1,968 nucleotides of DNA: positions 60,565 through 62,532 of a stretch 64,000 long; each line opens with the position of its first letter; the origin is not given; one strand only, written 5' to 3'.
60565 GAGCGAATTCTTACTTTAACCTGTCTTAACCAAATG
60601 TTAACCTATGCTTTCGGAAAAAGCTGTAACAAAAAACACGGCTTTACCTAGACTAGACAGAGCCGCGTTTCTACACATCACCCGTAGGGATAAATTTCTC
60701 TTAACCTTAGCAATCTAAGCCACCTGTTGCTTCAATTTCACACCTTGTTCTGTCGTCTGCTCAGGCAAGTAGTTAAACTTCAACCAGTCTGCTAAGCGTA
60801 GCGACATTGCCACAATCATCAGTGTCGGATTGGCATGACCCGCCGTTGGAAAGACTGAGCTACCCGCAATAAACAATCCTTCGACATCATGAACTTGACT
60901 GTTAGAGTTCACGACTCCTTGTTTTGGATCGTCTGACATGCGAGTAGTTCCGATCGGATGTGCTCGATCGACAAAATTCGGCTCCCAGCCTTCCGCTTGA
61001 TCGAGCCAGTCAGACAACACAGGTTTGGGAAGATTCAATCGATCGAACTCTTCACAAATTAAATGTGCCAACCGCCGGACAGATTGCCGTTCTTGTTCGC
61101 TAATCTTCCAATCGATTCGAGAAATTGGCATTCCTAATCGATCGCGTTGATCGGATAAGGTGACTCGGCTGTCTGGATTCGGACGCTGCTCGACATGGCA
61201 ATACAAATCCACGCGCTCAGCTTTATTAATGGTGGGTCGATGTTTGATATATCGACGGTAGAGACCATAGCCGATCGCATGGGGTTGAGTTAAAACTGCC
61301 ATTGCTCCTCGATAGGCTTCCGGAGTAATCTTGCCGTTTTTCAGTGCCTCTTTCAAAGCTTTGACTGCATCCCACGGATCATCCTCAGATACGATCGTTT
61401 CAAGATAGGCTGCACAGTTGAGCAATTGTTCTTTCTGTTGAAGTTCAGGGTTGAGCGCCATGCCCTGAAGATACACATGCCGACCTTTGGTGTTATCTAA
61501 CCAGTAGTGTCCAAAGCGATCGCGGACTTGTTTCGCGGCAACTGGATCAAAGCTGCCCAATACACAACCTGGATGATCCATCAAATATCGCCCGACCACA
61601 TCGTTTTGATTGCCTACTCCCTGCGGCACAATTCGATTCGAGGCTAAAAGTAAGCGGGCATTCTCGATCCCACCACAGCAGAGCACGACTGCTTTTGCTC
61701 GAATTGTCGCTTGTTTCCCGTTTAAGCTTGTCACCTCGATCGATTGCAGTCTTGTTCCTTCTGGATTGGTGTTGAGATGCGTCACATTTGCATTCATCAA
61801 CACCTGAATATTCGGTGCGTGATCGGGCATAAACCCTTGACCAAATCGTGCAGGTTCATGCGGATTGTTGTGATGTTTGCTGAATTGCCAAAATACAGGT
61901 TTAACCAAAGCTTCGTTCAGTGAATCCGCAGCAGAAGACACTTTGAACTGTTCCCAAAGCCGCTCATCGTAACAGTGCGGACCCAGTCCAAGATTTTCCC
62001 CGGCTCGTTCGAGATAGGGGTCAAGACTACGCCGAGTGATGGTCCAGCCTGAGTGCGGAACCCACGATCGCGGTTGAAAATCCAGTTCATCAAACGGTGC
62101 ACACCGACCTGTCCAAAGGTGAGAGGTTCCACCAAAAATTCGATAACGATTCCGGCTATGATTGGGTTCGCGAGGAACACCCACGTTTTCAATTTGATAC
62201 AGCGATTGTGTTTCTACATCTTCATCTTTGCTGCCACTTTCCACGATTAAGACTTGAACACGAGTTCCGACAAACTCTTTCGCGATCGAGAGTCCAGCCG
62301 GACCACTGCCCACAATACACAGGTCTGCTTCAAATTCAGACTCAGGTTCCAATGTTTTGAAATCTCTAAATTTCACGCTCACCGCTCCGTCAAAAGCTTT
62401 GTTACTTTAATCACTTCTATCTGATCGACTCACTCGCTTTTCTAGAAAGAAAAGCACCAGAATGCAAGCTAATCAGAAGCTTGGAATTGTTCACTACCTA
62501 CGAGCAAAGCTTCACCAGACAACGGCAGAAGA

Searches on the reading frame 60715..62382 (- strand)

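Call 65: search_protein_families(library=pfam, proteins=[window:60715-62382:-], max_evalue=0.00001)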
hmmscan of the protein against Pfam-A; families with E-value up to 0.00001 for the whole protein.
window:60715-62382:- (555 aa): 3 families
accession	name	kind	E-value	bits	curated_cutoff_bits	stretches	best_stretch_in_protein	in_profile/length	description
PF05199.19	GMC_oxred_C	-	6e-25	88.9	24.6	1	401-526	1-138/139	GMC oxidoreductase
PF00732.25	GMC_oxred_N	-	5.5e-07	30.1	23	1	188-271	138-217/218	GMC oxidoreductase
PF07992.20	Pyr_redox_2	-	3e-06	27.3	26.1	0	20-51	2-31/291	Pyridine nucleotide-disulphide oxidoreductase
